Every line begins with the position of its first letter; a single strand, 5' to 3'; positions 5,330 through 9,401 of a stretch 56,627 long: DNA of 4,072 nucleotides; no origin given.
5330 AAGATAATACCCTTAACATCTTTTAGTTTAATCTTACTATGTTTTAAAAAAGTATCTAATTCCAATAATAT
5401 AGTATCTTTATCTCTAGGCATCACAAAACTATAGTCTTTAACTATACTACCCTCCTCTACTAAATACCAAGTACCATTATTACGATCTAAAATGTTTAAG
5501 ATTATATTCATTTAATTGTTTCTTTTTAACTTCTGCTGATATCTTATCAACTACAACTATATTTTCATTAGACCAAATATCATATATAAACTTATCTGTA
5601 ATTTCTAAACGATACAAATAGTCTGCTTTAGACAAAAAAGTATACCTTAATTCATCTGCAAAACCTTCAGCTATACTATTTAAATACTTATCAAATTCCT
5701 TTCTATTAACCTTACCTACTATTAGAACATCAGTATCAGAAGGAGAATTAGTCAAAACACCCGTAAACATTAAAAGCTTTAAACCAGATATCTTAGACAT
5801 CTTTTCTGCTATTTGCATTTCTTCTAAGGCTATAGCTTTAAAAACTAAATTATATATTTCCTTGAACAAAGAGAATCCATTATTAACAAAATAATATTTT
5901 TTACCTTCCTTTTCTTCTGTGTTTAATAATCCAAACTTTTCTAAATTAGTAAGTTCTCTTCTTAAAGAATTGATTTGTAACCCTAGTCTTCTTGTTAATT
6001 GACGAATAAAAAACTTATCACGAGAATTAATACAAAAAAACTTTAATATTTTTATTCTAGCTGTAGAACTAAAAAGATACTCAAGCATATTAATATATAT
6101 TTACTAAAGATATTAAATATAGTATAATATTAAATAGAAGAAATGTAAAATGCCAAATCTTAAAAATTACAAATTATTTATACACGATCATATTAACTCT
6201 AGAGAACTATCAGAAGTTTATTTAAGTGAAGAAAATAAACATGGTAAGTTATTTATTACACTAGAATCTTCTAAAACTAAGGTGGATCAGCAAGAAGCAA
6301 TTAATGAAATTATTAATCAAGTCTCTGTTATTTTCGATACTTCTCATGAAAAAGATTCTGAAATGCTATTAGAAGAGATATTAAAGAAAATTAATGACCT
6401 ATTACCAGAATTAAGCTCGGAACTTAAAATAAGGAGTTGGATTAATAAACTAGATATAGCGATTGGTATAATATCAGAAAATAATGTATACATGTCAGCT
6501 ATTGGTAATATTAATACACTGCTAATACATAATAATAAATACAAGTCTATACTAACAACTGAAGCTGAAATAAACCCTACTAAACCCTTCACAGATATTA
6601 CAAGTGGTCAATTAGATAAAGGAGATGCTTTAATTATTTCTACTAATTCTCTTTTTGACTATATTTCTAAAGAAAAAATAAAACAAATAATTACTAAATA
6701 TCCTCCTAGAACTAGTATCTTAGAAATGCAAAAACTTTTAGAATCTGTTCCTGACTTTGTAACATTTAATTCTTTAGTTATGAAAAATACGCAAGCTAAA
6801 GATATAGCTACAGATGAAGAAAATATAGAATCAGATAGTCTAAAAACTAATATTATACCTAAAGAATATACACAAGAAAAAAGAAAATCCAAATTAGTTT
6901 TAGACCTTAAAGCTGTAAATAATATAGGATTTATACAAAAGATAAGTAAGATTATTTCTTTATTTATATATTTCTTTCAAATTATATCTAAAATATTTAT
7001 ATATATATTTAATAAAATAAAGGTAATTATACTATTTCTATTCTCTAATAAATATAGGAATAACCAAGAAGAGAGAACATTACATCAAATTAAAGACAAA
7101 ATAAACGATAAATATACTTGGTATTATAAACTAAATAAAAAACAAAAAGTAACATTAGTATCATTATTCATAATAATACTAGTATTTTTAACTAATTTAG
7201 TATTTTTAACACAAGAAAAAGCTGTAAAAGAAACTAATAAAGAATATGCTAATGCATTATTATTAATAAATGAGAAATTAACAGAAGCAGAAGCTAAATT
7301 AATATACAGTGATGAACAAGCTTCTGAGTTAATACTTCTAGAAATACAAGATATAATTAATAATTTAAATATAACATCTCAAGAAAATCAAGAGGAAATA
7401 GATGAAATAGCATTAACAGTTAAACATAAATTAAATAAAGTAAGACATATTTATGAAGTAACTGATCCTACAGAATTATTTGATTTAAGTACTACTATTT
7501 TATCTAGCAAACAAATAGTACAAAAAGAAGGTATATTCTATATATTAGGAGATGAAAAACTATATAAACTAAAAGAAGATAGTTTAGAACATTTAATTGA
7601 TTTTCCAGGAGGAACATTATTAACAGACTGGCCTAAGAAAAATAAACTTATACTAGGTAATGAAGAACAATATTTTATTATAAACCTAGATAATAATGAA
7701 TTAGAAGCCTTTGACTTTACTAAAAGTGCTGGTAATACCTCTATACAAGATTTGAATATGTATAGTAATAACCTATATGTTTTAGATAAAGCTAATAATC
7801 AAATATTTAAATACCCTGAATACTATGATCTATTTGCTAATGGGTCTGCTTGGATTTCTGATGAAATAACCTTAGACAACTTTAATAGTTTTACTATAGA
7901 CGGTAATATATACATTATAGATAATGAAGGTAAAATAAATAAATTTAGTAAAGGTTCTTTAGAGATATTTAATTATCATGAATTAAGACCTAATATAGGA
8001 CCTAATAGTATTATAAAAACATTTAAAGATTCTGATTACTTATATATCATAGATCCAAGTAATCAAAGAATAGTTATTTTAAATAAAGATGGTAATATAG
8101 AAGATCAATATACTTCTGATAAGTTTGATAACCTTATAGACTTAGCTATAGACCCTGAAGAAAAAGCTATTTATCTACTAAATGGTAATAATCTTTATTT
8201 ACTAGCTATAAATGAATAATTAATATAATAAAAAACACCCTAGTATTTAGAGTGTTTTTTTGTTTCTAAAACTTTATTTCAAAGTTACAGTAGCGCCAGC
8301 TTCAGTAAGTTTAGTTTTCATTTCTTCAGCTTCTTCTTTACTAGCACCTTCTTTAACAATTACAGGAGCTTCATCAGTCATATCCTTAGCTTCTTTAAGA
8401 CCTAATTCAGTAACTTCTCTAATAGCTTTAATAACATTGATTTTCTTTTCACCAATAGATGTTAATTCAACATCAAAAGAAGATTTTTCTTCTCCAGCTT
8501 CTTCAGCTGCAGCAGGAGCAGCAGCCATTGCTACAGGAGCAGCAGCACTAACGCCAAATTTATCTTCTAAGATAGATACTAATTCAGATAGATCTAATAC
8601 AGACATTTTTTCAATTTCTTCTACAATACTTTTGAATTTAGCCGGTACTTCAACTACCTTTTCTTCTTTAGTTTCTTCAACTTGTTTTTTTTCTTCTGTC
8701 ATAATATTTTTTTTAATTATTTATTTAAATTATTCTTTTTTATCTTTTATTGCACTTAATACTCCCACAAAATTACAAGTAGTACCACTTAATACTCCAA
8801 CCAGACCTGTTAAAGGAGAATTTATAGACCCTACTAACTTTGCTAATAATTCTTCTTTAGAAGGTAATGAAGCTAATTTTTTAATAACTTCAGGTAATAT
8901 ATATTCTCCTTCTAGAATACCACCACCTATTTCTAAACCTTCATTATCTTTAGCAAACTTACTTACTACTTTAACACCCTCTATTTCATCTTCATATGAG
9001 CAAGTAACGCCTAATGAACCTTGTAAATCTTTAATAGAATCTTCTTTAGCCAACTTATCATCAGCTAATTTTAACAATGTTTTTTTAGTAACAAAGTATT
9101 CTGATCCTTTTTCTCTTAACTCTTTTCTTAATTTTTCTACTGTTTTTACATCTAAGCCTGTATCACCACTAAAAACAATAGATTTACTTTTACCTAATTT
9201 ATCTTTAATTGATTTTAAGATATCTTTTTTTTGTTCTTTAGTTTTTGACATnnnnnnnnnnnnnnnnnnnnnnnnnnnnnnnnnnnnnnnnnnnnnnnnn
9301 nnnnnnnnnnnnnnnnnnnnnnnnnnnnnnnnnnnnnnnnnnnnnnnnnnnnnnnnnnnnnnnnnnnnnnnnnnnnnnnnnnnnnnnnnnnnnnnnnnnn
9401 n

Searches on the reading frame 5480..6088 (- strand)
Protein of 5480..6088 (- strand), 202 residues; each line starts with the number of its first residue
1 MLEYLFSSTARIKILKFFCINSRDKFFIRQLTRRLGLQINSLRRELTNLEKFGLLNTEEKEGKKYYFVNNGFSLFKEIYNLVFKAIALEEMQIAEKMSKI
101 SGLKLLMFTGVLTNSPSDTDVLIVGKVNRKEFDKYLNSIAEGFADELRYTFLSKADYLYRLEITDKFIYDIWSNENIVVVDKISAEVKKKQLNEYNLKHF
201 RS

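Call 12: search_protein_families(library=ncbifam, proteins=[window:5480-6088:-], max_evalue=0.00001)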
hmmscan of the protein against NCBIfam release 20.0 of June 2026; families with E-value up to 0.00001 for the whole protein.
window:5480-6088:- (202 aa): 0 families

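Call 31: search_protein_families(library=pfam, proteins=[window:5480-6088:-], max_evalue=0.01)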
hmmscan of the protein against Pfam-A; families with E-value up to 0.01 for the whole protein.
window:5480-6088:- (202 aa): 1 family
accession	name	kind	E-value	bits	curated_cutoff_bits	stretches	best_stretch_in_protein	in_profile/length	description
PF25212.1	HVO_A0114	-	0.003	17.8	27.6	1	20-65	31-76/84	HVO_A0114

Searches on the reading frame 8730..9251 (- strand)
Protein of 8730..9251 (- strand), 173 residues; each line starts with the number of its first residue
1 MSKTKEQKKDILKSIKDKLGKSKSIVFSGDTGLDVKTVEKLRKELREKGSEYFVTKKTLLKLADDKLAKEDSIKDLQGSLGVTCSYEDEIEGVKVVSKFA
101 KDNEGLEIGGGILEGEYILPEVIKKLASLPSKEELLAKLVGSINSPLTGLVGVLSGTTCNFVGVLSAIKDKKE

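Call 12: search_protein_families(library=ncbifam, proteins=[window:8730-9251:-], max_evalue=0.00001)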
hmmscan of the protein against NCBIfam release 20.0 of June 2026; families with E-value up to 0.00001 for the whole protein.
window:8730-9251:- (173 aa): 1 family
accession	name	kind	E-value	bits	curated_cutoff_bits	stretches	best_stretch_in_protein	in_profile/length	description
NF000955.1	PRK00099.1-1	equivalog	3.2e-43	147.5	85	1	6-173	1-168/168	50S ribosomal protein L10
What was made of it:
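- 8730..9251 (-): rplJ (ribosomal protein L10). NF000955, 147.5 bits (call 12).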

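Call 35: find_homologous_proteins(query=window:8730-9251:-, max_evalue=1e-10)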
Query window:8730-9251:- (173 aa): 1325 proteins with E <= 1e-10 among 2254 candidates; the best 120 are listed.
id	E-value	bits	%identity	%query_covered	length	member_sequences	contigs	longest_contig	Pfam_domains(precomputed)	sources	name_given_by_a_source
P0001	3.4e-96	337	95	100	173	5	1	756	PF00466.26,PF27436.1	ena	-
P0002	6.3e-65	236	67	100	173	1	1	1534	PF00466.26,PF27436.1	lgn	-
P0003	1.1e-64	235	66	99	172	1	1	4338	PF00466.26,PF27436.1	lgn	-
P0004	3.2e-64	234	65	99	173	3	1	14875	PF00466.26,PF27436.1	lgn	-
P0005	4.8e-64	233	65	99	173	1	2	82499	PF00466.26,PF27436.1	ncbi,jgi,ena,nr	ncbi:50S ribosomal protein L10 [Candidatus Parcubacteria bacterium]|nr:MAG: 50S ribosomal protein L1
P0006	2.5e-63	231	64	100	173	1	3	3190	PF00466.26,PF27436.1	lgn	-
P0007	3.0e-63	230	64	100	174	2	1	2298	PF00466.26,PF27436.1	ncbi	-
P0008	3.1e-63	230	65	99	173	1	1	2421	PF00466.26,PF27436.1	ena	-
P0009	4.9e-63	230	64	100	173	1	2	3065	PF00466.26,PF27436.1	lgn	-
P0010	7.7e-63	229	65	100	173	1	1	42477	PF00466.26,PF27436.1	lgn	-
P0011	4.3e-62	227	64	100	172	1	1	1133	PF00466.26,PF27436.1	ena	-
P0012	6.6e-62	226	65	99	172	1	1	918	PF00466.26,PF27436.1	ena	-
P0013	9.7e-62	225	63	99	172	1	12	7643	PF00466.26,PF27436.1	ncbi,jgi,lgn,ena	jgi:large subunit ribosomal protein L10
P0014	3.4e-61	224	64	100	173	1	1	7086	PF00466.26,PF27436.1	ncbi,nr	ncbi:50S ribosomal protein L10 [bacterium]|nr:50S ribosomal protein L10 [bacterium]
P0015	4.5e-61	223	64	99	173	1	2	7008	PF00466.26,PF27436.1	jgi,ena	-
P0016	9.9e-61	222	63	100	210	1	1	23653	PF00466.26,PF27436.1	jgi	jgi:large subunit ribosomal protein L10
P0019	1.1e-60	222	64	100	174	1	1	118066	PF00466.26,PF27436.1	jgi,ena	jgi:large subunit ribosomal protein L10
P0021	1.6e-60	222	65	99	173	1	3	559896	PF00466.26,PF27436.1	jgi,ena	jgi:large subunit ribosomal protein L10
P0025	8.2e-60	219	65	99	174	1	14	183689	PF00466.26,PF27436.1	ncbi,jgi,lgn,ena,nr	ncbi:50S ribosomal protein L10 [Candidatus Parcubacteria bacterium]|jgi:large subunit ribosomal prot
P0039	2.5e-58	214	65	99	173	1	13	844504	PF00466.26,PF27436.1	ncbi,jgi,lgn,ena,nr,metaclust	ncbi:50S ribosomal protein L10 [Candidatus Parcubacteria bacterium]|jgi:large subunit ribosomal prot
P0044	5.2e-58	213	58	100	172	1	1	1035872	PF00466.26,PF27436.1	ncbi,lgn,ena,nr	ncbi:50S ribosomal protein L10 [Patescibacteria group bacterium]|nr:50S ribosomal protein L10 [Pates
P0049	2.6e-57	211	60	99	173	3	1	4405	PF00466.26,PF27436.1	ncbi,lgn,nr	ncbi:MAG: 50S ribosomal protein L10 [bacterium]|nr:50S ribosomal protein L10 [bacterium]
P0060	6.3e-56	207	59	99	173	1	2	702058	PF00466.26,PF27436.1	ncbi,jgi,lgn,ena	ncbi:MAG: 50S ribosomal protein L10 [Patescibacteria group bacterium]|jgi:large subunit ribosomal pr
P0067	8.0e-55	203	56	99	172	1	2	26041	PF00466.26,PF27436.1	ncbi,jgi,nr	ncbi:50S ribosomal protein L10 [Candidatus Parcubacteria bacterium]|nr:MAG: 50S ribosomal protein L1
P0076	1.3e-53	199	60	99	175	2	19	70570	PF00466.26,PF27436.1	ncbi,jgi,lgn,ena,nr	ncbi:50S ribosomal protein L10 [bacterium]|jgi:large subunit ribosomal protein L10|nr:50S ribosomal 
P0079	4.4e-52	194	56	99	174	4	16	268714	PF00466.26,PF27436.1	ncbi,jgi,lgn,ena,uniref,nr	ncbi:MAG: 50S ribosomal protein L10 [Candidatus Komeilibacteria bacterium RIFOXYC1_FULL_37_11]|unire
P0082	2.9e-51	191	56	99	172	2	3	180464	PF00466.26,PF27436.1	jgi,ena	jgi:large subunit ribosomal protein L10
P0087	7.4e-51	190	59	99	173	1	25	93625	PF00466.26,PF27436.1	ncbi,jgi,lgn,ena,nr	ncbi:50S ribosomal protein L10 [bacterium]|jgi:large subunit ribosomal protein L10|nr:50S ribosomal 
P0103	1.1e-38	151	50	97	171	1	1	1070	PF00466.26,PF27436.1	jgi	jgi:large subunit ribosomal protein L10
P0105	1.7e-38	150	47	99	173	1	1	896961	PF00466.26,PF27436.1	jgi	jgi:large subunit ribosomal protein L10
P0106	3.8e-38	149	47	100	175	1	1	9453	PF00466.26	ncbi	ncbi:MAG: 50S ribosomal protein L10 [bacterium]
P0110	9.4e-38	148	51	99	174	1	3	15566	PF00466.26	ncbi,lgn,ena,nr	ncbi:50S ribosomal protein L10 [Candidatus Parcubacteria bacterium]|nr:50S ribosomal protein L10 [Ca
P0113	1.1e-37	147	51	99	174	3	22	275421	PF00466.26,PF27436.1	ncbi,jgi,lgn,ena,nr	ncbi:50S ribosomal protein L10 [Candidatus Falkowbacteria bacterium]|jgi:large subunit ribosomal pro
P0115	1.3e-37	147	48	99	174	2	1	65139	PF00466.26,PF27436.1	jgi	jgi:large subunit ribosomal protein L10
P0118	2.1e-37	146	47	99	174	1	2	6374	PF00466.26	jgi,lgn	jgi:large subunit ribosomal protein L10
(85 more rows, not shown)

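Call 36: find_encoding_contigs(protein=P0021, flank=10000, max_places=1)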
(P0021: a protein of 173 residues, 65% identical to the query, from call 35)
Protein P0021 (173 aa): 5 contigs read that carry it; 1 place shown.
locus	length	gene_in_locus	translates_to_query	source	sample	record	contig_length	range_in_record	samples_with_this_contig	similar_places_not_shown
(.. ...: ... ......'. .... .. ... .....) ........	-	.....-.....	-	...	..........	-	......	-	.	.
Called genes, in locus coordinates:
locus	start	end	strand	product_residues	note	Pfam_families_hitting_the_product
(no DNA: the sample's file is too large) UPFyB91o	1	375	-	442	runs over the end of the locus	PF06123:CreD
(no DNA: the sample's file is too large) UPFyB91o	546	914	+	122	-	-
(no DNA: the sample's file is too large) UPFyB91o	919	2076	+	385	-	PF00162:PGK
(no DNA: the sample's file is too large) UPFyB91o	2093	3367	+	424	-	PF03952:Enolase_N, PF00113:Enolase_C, PF13378:MR_MLE_C (faint)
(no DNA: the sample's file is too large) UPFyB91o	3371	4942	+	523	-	PF01676:Metalloenzyme, PF06415:iPGM_N, PF01663:Phosphodiest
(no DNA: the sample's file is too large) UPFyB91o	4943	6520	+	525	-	PF01676:Metalloenzyme, PF06415:iPGM_N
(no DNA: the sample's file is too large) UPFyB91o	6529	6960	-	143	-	PF02681:DUF212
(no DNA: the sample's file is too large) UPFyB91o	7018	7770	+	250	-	PF02673:BacA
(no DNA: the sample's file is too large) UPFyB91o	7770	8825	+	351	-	PF00483:NTP_transferase, PF22640:ManC_GMP_beta-helix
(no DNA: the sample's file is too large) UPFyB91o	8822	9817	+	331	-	PF02618:YceG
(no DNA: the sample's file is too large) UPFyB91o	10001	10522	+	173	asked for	PF00466:Ribosomal_L10, PF27436:RL10_C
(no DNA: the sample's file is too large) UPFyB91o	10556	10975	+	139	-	PF16320:Ribosomal_L12_N, PF00542:Ribosomal_L12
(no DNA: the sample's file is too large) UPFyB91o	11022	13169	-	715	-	-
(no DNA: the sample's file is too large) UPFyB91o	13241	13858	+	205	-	-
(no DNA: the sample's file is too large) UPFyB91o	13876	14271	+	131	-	-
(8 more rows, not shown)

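Call 37: find_encoding_contigs(protein=P0039, flank=10000, max_places=1)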
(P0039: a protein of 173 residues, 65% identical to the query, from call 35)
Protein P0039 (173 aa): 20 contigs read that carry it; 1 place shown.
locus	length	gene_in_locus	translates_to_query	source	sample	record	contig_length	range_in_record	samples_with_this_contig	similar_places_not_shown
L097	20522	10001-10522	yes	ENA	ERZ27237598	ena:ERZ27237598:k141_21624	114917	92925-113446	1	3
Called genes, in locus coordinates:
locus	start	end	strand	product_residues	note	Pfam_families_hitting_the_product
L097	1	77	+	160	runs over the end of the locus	-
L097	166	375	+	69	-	-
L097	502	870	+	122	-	-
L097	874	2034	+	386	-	PF00162:PGK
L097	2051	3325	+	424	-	PF03952:Enolase_N, PF00113:Enolase_C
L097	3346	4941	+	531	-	PF01676:Metalloenzyme, PF06415:iPGM_N, PF00884:Sulfatase (weak), PF01663:Phosphodiest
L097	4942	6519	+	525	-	PF01676:Metalloenzyme, PF06415:iPGM_N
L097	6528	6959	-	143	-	PF02681:DUF212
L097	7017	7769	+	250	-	PF02673:BacA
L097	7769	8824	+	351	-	PF00483:NTP_transferase, PF22640:ManC_GMP_beta-helix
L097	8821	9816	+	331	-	PF02618:YceG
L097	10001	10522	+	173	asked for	PF00466:Ribosomal_L10, PF27436:RL10_C (weak)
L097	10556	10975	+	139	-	PF16320:Ribosomal_L12_N, PF00542:Ribosomal_L12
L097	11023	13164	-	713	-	-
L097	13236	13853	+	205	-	-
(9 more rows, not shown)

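Call 38: find_encoding_contigs(protein=P0044, flank=10000, max_places=1)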
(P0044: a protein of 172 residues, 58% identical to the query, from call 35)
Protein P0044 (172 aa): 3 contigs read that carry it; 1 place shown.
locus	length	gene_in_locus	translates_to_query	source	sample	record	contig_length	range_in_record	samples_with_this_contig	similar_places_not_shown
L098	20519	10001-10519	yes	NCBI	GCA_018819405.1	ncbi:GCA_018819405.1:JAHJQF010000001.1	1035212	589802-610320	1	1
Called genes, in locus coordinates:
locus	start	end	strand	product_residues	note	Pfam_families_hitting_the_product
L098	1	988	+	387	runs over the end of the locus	PF00162:PGK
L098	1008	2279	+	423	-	PF03952:Enolase_N, PF00113:Enolase_C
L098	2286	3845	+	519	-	PF01676:Metalloenzyme, PF06415:iPGM_N, PF00884:Sulfatase (weak), PF01663:Phosphodiest (weak)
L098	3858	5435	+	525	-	PF01676:Metalloenzyme, PF06415:iPGM_N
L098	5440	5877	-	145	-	PF02681:DUF212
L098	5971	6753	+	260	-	PF02673:BacA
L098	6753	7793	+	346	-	PF00483:NTP_transferase, PF22640:ManC_GMP_beta-helix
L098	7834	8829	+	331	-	PF02618:YceG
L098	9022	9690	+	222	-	-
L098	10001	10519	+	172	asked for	PF00466:Ribosomal_L10, PF27436:RL10_C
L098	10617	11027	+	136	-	PF16320:Ribosomal_L12_N, PF00542:Ribosomal_L12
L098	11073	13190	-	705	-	-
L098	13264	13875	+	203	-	-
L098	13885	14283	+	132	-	-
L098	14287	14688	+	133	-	-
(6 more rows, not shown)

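Call 78: find_encoding_contigs(protein=P0005, flank=10000, max_places=1)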
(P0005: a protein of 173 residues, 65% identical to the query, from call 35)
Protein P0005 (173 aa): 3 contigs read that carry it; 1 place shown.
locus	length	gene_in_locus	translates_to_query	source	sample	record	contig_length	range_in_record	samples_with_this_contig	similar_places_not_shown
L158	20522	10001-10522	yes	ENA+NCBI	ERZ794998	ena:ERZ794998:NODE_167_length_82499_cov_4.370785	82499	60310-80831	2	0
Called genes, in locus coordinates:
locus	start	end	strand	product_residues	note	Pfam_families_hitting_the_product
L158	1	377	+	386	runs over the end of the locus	PF00162:PGK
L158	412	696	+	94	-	PF01541:GIY-YIG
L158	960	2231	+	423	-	PF03952:Enolase_N, PF00113:Enolase_C, PF13378:MR_MLE_C (weak)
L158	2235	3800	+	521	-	PF01676:Metalloenzyme, PF06415:iPGM_N, PF01663:Phosphodiest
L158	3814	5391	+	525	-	PF00884:Sulfatase (faint), PF01676:Metalloenzyme, PF06415:iPGM_N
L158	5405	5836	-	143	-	PF02681:DUF212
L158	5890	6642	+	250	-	PF02673:BacA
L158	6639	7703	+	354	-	PF00483:NTP_transferase, PF22640:ManC_GMP_beta-helix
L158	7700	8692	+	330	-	PF02618:YceG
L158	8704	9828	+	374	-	PF07963:N_methyl (weak)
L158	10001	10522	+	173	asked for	PF00466:Ribosomal_L10, PF27436:RL10_C (weak)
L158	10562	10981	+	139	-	PF16320:Ribosomal_L12_N, PF00542:Ribosomal_L12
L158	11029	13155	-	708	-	-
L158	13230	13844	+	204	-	-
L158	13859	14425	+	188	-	-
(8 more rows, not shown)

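Call 79: find_encoding_contigs(protein=P0010, flank=10000, max_places=1)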
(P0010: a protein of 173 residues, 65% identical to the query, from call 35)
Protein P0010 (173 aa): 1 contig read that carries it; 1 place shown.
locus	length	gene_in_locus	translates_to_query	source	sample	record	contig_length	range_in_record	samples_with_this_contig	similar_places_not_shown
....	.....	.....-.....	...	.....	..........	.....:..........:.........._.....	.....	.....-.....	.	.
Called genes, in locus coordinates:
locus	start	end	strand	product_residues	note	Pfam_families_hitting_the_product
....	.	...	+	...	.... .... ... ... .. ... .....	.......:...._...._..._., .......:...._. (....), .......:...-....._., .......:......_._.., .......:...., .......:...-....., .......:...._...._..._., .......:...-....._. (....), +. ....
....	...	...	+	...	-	-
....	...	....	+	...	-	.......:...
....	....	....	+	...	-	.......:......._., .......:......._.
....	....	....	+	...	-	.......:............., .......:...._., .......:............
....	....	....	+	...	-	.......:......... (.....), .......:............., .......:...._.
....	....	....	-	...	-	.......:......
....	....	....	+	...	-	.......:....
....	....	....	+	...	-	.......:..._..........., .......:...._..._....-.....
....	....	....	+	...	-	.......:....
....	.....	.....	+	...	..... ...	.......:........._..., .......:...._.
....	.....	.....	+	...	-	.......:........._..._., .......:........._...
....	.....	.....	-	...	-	-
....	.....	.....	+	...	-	-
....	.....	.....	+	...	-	-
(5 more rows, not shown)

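Call 80: find_encoding_contigs(protein=P0004, flank=10000, max_places=1)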
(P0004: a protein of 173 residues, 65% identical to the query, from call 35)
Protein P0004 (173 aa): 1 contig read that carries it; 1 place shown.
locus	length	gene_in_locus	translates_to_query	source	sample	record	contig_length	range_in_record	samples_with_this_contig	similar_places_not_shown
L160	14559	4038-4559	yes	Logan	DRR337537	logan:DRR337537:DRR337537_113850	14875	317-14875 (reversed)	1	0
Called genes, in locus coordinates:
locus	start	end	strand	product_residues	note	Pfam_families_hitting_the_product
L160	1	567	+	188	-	?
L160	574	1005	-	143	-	PF02681:DUF212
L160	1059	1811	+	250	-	PF02673:BacA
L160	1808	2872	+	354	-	PF00483:NTP_transferase, PF22640:ManC_GMP_beta-helix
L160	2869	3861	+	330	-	PF02618:YceG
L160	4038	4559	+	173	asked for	PF00466:Ribosomal_L10, PF27436:RL10_C (weak)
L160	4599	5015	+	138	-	PF16320:Ribosomal_L12_N, PF00542:Ribosomal_L12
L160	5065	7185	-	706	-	-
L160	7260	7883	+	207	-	-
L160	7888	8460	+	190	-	-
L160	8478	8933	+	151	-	PF07963:N_methyl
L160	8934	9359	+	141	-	-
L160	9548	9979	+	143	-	PF02381:MraZ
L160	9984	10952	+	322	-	PF01795:Methyltransf_5, PF06962:rRNA_methylase (faint)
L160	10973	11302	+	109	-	-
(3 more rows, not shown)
